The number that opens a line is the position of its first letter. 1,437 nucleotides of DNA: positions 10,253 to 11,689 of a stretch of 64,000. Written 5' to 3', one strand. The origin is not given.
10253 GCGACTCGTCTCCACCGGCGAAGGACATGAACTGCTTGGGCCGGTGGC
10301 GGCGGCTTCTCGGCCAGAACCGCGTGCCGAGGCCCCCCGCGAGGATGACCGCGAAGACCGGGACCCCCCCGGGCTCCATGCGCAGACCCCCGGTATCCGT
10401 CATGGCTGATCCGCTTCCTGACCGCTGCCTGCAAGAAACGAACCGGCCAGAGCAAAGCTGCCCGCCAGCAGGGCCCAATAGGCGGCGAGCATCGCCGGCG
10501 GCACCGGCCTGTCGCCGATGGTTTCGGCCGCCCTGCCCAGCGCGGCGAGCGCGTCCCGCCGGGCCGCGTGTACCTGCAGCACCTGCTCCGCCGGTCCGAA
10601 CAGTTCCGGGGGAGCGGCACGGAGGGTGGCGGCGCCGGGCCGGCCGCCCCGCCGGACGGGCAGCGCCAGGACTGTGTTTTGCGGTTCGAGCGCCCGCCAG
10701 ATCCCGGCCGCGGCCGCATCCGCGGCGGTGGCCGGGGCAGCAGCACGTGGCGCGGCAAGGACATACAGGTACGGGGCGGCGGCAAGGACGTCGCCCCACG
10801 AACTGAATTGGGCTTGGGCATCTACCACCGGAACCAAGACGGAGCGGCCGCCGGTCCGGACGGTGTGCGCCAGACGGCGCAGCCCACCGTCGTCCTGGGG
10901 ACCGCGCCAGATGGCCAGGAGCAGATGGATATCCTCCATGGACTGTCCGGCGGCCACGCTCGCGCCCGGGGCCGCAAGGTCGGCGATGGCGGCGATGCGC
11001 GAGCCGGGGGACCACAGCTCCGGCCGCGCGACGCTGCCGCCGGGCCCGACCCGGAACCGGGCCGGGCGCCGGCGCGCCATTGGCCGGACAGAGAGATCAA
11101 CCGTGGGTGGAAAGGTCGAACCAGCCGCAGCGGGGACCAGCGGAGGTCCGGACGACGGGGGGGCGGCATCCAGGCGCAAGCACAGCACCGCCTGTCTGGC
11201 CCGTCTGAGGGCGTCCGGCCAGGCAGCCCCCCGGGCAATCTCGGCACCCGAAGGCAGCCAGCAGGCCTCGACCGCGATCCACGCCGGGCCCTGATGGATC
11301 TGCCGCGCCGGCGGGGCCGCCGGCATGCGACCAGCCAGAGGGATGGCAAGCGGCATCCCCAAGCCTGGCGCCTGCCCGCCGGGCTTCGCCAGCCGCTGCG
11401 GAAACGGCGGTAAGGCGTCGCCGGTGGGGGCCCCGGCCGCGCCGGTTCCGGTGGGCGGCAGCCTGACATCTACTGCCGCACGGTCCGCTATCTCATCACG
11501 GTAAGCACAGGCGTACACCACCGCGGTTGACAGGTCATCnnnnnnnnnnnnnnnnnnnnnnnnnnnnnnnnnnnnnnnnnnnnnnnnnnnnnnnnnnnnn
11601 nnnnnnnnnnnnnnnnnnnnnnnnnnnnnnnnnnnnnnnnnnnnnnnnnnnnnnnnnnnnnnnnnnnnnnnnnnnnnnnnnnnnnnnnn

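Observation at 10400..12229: Catalytically degenerate ABC nucleotide-binding domain fused to a 380-aa Ala/Pro-rich domain, translationally coupled to manC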

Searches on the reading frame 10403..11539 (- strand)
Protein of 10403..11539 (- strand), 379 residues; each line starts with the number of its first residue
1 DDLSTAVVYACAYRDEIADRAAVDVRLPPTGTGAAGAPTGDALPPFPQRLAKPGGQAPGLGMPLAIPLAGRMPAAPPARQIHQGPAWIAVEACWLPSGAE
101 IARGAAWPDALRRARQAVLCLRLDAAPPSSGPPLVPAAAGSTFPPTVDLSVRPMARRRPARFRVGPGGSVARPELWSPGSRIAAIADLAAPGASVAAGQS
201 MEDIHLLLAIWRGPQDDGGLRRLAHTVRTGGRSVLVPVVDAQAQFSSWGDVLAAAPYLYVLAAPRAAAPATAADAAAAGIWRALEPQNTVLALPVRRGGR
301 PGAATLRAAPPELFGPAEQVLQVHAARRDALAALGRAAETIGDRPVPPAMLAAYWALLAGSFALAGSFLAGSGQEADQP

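Call 5: search_protein_families(library=pfam, proteins=[window:10403-11539:-], max_evalue=0.1)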
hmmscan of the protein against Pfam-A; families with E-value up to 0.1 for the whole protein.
window:10403-11539:- (379 aa): 0 families

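Call 13: search_protein_representatives(protein=window:10403-11539:-)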
Query: 379 residues. Proteins with E-value up to 0.001 (for the whole library): 5; up to 1e-10: 3; up to 1e-30: 3. The best 5 are listed.
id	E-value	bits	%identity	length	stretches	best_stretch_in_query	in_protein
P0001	7.7e-235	795.8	100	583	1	1-379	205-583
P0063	1.3e-38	149.9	44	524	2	72-370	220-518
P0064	1.2e-34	136.8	47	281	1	90-371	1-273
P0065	3.3e-07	46.6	38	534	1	45-365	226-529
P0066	2.8e-06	43.5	36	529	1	3-372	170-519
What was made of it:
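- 10403..11287 (-): Conserved orphan C-terminal domain (residues 289-583). Its conserved blocks are WLAVEA, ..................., VLPV, PYxYL, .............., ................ and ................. It is predicted to be mixed alpha/beta followed by three terminal helices. Homologues found with E 1e-38 to 3e-6 (call 13).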

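Call 16: find_encoding_contigs(protein=P0063, flank=10000, max_places=4)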
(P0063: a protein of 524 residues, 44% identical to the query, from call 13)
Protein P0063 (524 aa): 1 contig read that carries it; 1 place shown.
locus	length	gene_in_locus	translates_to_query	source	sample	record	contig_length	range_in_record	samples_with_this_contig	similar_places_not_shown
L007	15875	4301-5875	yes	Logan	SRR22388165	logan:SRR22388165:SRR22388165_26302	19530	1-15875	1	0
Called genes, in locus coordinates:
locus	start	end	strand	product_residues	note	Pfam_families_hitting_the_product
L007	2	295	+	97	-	?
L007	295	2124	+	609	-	-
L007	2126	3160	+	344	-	PF27663:Spore_coat_YutH (faint)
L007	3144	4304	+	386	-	PF13439:Glyco_transf_4, PF13579:Glyco_trans_4_4 (weak), PF20706:GT4-conflict (weak), PF00534:Glycos_transf_1, PF13692:Glyco_trans_1_4, PF13524:Glyco_trans_1_2 (weak)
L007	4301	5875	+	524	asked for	PF00005:ABC_tran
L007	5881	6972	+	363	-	PF00483:NTP_transferase, PF12804:NTP_transf_3, PF22640:ManC_GMP_beta-helix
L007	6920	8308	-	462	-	PF02878:PGM_PMM_I, PF02879:PGM_PMM_II, PF02880:PGM_PMM_III, PF00408:PGM_PMM_IV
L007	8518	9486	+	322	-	PF00215:OMPdecase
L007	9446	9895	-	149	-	PF00583:Acetyltransf_1, PF13302:Acetyltransf_3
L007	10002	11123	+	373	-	PF23473:LysM3_LYK4_5 (faint), PF01476:LysM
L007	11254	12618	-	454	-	PF02885:Glycos_trans_3N, PF00591:Glycos_transf_3, PF07831:PYNP_C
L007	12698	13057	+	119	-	PF00085:Thioredoxin, PF13098:Thioredoxin_2 (weak)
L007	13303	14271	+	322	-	PF00698:Acyl_transf_1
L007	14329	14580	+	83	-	PF00550:PP-binding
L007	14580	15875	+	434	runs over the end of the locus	PF00109:ketoacyl-synt, PF00108:Thiolase_N (weak), PF02801:Ketoacyl-synt_C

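Call 17: find_encoding_contigs(protein=P0065, flank=10000, max_places=4)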
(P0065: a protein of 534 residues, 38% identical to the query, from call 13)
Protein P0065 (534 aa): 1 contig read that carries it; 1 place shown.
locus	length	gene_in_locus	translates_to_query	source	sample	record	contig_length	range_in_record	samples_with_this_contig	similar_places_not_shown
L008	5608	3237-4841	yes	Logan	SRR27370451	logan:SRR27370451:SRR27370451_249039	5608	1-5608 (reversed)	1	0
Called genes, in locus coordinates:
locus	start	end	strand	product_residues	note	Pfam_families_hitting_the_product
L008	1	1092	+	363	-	?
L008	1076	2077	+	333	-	-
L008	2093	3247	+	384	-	PF13439:Glyco_transf_4, PF13579:Glyco_trans_4_4, PF20706:GT4-conflict, PF00534:Glycos_transf_1, PF13692:Glyco_trans_1_4, PF13524:Glyco_trans_1_2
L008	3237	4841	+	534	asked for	PF00005:ABC_tran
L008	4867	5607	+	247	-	?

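Call 18: find_encoding_contigs(protein=P0066, flank=10000, max_places=4)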
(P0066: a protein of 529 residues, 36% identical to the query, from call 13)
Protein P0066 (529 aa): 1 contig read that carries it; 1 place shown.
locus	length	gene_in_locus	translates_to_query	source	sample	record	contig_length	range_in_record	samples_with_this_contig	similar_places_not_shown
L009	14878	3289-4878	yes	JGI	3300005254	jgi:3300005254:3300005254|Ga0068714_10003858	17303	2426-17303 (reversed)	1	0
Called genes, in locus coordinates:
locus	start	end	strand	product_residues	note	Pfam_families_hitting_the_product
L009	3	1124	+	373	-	?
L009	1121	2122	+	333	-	-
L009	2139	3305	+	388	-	PF13439:Glyco_transf_4, PF13579:Glyco_trans_4_4, PF00534:Glycos_transf_1, PF13692:Glyco_trans_1_4, PF13524:Glyco_trans_1_2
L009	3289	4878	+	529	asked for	PF00005:ABC_tran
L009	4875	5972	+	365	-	PF00483:NTP_transferase, PF12804:NTP_transf_3, PF22640:ManC_GMP_beta-helix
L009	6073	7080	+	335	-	PF00215:OMPdecase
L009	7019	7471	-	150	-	PF00583:Acetyltransf_1, PF13302:Acetyltransf_3, PF13508:Acetyltransf_7 (faint), PF13523:Acetyltransf_8 (weak)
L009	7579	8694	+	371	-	PF01476:LysM, PF23473:LysM3_LYK4_5 (faint), PF01476:LysM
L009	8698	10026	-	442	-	PF02885:Glycos_trans_3N, PF00591:Glycos_transf_3, PF07831:PYNP_C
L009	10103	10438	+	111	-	PF00085:Thioredoxin, PF13098:Thioredoxin_2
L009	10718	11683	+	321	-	PF00698:Acyl_transf_1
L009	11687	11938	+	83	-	PF00550:PP-binding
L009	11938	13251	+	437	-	PF00109:ketoacyl-synt, PF00108:Thiolase_N (weak), PF02801:Ketoacyl-synt_C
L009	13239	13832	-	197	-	PF05067:Mn_catalase, PF00210:Ferritin, PF02915:Rubrerythrin (weak), PF05067:Mn_catalase (weak)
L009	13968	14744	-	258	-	-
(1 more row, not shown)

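Call 24: find_homologous_proteins(query=A2, max_evalue=0.01)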
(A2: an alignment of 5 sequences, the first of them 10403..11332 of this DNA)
Query A2 (5 sequences) (310 aa, profile of the alignment): 1 proteins with E <= 0.01 among 8000 candidates.
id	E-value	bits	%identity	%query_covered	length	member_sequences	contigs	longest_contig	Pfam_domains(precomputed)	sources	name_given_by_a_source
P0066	7.9e-110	385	32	95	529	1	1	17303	PF00005.34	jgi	-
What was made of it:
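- Tried and rejected: Word-indexed search with the C-terminal alignment (call 24).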

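Call 31: search_protein_families(library=ncbifam, proteins=[P0063, P0065, P0066], max_evalue=0.01)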
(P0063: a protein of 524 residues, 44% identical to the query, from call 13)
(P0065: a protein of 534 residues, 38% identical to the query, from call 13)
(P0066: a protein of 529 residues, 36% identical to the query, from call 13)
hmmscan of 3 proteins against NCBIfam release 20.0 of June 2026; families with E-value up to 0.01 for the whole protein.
P0063 (524 aa): 139 families (the best 25 are shown)
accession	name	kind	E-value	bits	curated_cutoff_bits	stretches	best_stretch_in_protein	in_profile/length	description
TIGR03265.1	PhnT2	equivalog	3.1e-22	79.3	457.7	1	24-196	24-198/353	putative 2-aminoethylphosphonate ABC transporter ATP-binding protein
TIGR00968.1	3a0106s01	subfamily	1.4e-21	77.1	342.75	1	25-208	21-206/237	sulfate ABC transporter ATP-binding protein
NF008639.0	PRK11629.1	equivalog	2.4e-20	73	360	1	23-178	29-188/234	lipoprotein-releasing ABC transporter ATP-binding protein LolD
TIGR01189.1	ccmA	equivalog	9.7e-20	71.1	131.6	1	23-163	19-156/198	heme ABC exporter ATP-binding protein CcmA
NF008233.0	PRK11000.1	equivalog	9.8e-19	67.4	568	1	28-206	27-207/369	maltose/maltodextrin ABC transporter ATP-binding protein MalK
NF010061.0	PRK13538.1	equivalog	1.3e-18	67.3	195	1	24-162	25-161/211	cytochrome c biogenesis heme-transporting ATPase CcmA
TIGR02211.1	LolD_lipo_ex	equivalog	3.2e-18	66.1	307.75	1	23-163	24-170/221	lipoprotein-releasing ABC transporter ATP-binding protein LolD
TIGR01187.1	potA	subfamily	8.8e-18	64.4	355.6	1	37-215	3-183/325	polyamine ABC transporter ATP-binding protein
TIGR03258.1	PhnT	equivalog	4.1e-17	62.3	499.15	1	26-191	30-197/359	2-aminoethylphosphonate ABC transport system ATP-binding subunit PhnT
TIGR02673.1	FtsE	equivalog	1.7e-16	60.5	264.85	1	23-205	21-209/214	cell division ATP-binding protein FtsE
NF043075.1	MMSYN1_0197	equivalog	2.8e-16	59.4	550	1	27-206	25-206/341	spermidine/putrescine ABC transporter ATP-binding protein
NF008420.0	PRK11247.1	equivalog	2.8e-16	59.4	395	1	28-190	36-191/257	aliphatic sulfonates ABC transporter ATP-binding protein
TIGR01186.1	proV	subfamily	3.4e-16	59.3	326.6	1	25-199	14-196/363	betaine/proline/choline family ABC transporter ATP-binding protein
NF008105.0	PRK10851.1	equivalog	4.2e-16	58.6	502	1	28-206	26-210/362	sulfate/thiosulfate ABC transporter ATP-binding protein CysA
NF008421.0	PRK11248.1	equivalog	5.3e-16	58.9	357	1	23-203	20-199/255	taurine ABC transporter ATP-binding subunit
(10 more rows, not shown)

P0065 (534 aa): 165 families (the best 25 are shown)
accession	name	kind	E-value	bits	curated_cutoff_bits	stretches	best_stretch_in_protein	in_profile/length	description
TIGR03265.1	PhnT2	equivalog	8e-24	84.5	457.7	1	21-216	4-199/353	putative 2-aminoethylphosphonate ABC transporter ATP-binding protein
TIGR02211.1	LolD_lipo_ex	equivalog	4e-23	82.1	307.75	1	38-224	22-213/221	lipoprotein-releasing ABC transporter ATP-binding protein LolD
TIGR03864.1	PQQ_ABC_ATP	hypoth_equivalog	1.1e-22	80.7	302.25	1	23-218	3-199/236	ABC transporter, ATP-binding subunit, PQQ-dependent alcohol dehydrogenase system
TIGR01189.1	ccmA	equivalog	1e-21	77.5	131.6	1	38-211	17-187/198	heme ABC exporter ATP-binding protein CcmA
TIGR02868.1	CydC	equivalog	1e-21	77.2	329.05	1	11-206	324-526/530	thiol reductant ABC exporter subunit CydC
TIGR02673.1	FtsE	equivalog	2.7e-21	76.2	264.85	1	36-222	17-206/214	cell division ATP-binding protein FtsE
TIGR00968.1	3a0106s01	subfamily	2.7e-21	76.2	342.75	1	36-217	15-196/237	sulfate ABC transporter ATP-binding protein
NF006987.0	PRK09452.1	equivalog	4.5e-20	71.7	482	1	24-214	20-210/378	spermidine/putrescine ABC transporter ATP-binding protein PotA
NF040873.1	AztA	equivalog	5.1e-20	71.9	220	1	38-217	9-184/191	zinc ABC transporter ATP-binding protein AztA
NF008639.0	PRK11629.1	equivalog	5.6e-20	71.8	360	1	41-206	30-201/234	lipoprotein-releasing ABC transporter ATP-binding protein LolD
NF008421.0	PRK11248.1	equivalog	1.6e-19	70.4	357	1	36-191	16-168/255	taurine ABC transporter ATP-binding subunit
TIGR03258.1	PhnT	equivalog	2.1e-19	69.8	499.15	1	38-216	25-204/359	2-aminoethylphosphonate ABC transport system ATP-binding subunit PhnT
NF008621.0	PRK11607.1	equivalog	3e-19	69.1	613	1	15-218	13-216/377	putrescine ABC transporter ATP-binding subunit PotG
NF010061.0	PRK13538.1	equivalog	4.9e-19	68.6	195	1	38-224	22-205/211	cytochrome c biogenesis heme-transporting ATPase CcmA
NF010068.0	PRK13548.1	equivalog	5.8e-19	68.2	261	1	22-206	6-199/261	heme ABC transporter ATP-binding protein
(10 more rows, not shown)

P0066 (529 aa): 129 families (the best 25 are shown)
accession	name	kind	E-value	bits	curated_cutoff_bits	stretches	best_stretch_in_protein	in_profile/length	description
TIGR00968.1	3a0106s01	subfamily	4.9e-14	52.4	342.75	1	29-105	19-95/237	sulfate ABC transporter ATP-binding protein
TIGR01189.1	ccmA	equivalog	7.5e-14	51.9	131.6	1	28-73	18-63/198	heme ABC exporter ATP-binding protein CcmA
TIGR03265.1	PhnT2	equivalog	2.1e-13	50.2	457.7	1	30-126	24-117/353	putative 2-aminoethylphosphonate ABC transporter ATP-binding protein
TIGR02868.1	CydC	equivalog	7.5e-13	47.9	329.05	1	28-78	353-403/530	thiol reductant ABC exporter subunit CydC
TIGR01842.1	type_I_sec_PrtD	subfamily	9.7e-13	47.5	510.15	1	28-71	336-379/544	type I secretion system permease/ATPase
NF010061.0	PRK13538.1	equivalog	1.8e-12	47.2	195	1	28-73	23-68/211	cytochrome c biogenesis heme-transporting ATPase CcmA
NF040873.1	AztA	equivalog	5.4e-12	45.7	220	1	28-69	10-51/191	zinc ABC transporter ATP-binding protein AztA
NF008639.0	PRK11629.1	equivalog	7.2e-11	41.9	360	1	32-77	32-77/234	lipoprotein-releasing ABC transporter ATP-binding protein LolD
NF008105.0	PRK10851.1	equivalog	7.4e-11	41.3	502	1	31-112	23-104/362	sulfate/thiosulfate ABC transporter ATP-binding protein CysA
NF008233.0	PRK11000.1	equivalog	2.7e-10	39.6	568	1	29-72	22-65/369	maltose/maltodextrin ABC transporter ATP-binding protein MalK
TIGR03797.1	NHLM_micro_ABC2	equivalog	2.7e-10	39.4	709.4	1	30-74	473-517/686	NHLP bacteriocin export ABC transporter permease/ATPase subunit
TIGR02211.1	LolD_lipo_ex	equivalog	4.6e-10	39.4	307.75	1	28-74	23-69/221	lipoprotein-releasing ABC transporter ATP-binding protein LolD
TIGR02857.1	CydD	equivalog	9.4e-10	38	435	1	28-79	340-391/529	thiol reductant ABC exporter subunit CydD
NF006987.0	PRK09452.1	equivalog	9.7e-10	37.7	482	1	29-98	36-105/378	spermidine/putrescine ABC transporter ATP-binding protein PotA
NF008420.0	PRK11247.1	equivalog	1e-09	38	395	1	29-68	31-70/257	aliphatic sulfonates ABC transporter ATP-binding protein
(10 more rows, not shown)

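Call 32: predict_structure(alignment_id=A2)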
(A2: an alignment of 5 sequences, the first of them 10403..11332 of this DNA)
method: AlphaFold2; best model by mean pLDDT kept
length: 310 residues; sequences in the alignment: 5
mean_pLDDT: 40.8   pTM: 0.35
mean pLDDT of the five models: 40.8, 40.4, 38.6, 38.1, 38.0
residues with pLDDT >= 90: 0; 70-90: 28; 50-70: 35; < 50: 247
segments of 3 or more residues with pLDDT < 50: 1-132, 134-149, 157-249, 306-310
pLDDT, mean of each block of 10 residues (from residue 1): 28 26 25 29 30 28 27 27 29 28 29 45 40 48 46 50 40 37 41 35 34 29 34 31 46 62 69 75 72 75 50
secondary structure, 60 per line:
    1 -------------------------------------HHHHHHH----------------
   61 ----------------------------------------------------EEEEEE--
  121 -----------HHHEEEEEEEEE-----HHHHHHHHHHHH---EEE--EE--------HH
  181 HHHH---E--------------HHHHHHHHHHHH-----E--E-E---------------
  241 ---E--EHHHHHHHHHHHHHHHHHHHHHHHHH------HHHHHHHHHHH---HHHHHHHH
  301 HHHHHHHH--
elements in order: H38-44 E113-118 E135-143 H149-160 E164-166 H179-184 H203-214 H248-272 H279-289 H293-308

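Call 33: search_solved_structures(query=A2, max_evalue=10, show_alignments=3)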
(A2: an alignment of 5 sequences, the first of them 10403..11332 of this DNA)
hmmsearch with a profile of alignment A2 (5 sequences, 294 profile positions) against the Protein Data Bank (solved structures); distinct sequences matched with E-value up to 10: 0.

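Call 34: search_protein_families(library=pfam, alignment_id=A2, max_evalue=10)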
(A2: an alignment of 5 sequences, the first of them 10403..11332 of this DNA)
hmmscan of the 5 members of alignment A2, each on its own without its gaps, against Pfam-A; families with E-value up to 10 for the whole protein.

A. member 1, window:10403-11332:- (310 aa): 0 families

B. families by the number of members that match (of 5 scanned): 0 families
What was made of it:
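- On Wzt-type glycan-exporter ATPase: No Pfam match of any kind in the C-terminal part at E<=10 (call 34).
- No Pfam hit to any carbohydrate-binding or Wzt C-terminal model appears at E<=10 (call 34).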

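Call 73: fold_search(model_id=the predicted structure, library=pdb)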
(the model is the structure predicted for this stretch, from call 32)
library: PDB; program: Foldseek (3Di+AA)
matches with E <= 10: 475; with E <= 0.001: 0
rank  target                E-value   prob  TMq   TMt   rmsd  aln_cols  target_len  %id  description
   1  6vij_A                9.8e-02  0.51  0.19  0.29  10.5       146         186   15  Crystal structure of mouse RABL3 in complex with GDP (released 2020-04-08)
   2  5yww                  4.8e-01  0.06  0.12  0.09  16.5       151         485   12  Archael RuvB-like Holiday junction helicase (released 2018-06-13)
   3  2a6a_B                6.5e-01  0.04  0.12  0.17  17.2       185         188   11  Crystal structure of Glycoprotein endopeptidase (tm0874) from THERMOTOGA MARITIMA at 2.50 A resolution (released 2005-07-19)
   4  1gcu                  7.0e-01  0.03  0.11  0.11  20.4       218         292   13  CRYSTAL STRUCTURE OF RAT BILIVERDIN REDUCTASE AT 1.4 A (released 2001-02-08)
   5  6sg9_FF               7.9e-01  0.18  0.16  0.13  12.9        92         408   14  Head domain of the mt-SSU assemblosome from Trypanosoma brucei (released 2019-09-18)
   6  2y4k_B                7.9e-01  0.16  0.14  0.12   7.3        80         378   18  MANNOSYLGLYCERATE SYNTHASE IN COMPLEX WITH MG-GDP (released 2011-02-02)
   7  2y4j_B                8.4e-01  0.20  0.11  0.09   6.8        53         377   23  MANNOSYLGLYCERATE SYNTHASE IN COMPLEX WITH LACTATE (released 2011-02-02)
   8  8cp3_A                1.0e+00  0.33  0.16  0.20   6.5        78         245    9  Apo-LarE in complex with AMP-PNP (released 2024-01-31)
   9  3o4g_A                1.0e+00  0.30  0.10  0.06   3.1        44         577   20  Structure and Catalysis of Acylaminoacyl Peptidase (released 2010-11-17)
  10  2y4l_B                1.0e+00  0.15  0.11  0.09   6.9        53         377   23  MANNOSYLGLYCERATE SYNTHASE IN COMPLEX WITH Manganese and GDP (released 2011-02-02)
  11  3toc_B                1.1e+00  0.15  0.12  0.16   5.9        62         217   13  Crystal structure of Streptococcus pyogenes Csn2 (released 2012-05-30)
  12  3o4j_C                1.1e+00  0.33  0.11  0.06   2.8        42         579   17  Structure and Catalysis of Acylaminoacyl Peptidase (released 2010-11-17)
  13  5mst_B                1.1e+00  0.07  0.15  0.08  15.3       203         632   15  Structure of the A domain of carboxylic acid reductase (CAR) from Segniliparus rugosus in complex with AMP and a co-pu (released 2017-07-05)
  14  1pjs_B                1.1e+00  0.04  0.13  0.10  12.9       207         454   12  The co-crystal structure of CysG, the multifunctional methyltransferase/dehydrogenase/ferrochelatase for siroheme synt (released 2003-12-02)
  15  4ztu_B                1.2e+00  0.06  0.12  0.10  17.6       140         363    8  Structural basis for processivity and antiviral drug toxicity in human mitochondrial DNA replicase (released 2015-09-23)
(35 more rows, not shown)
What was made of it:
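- Tried and rejected: Foldseek with the poor model gave nothing significant (best E 0.098, TM 0.19; call 73).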
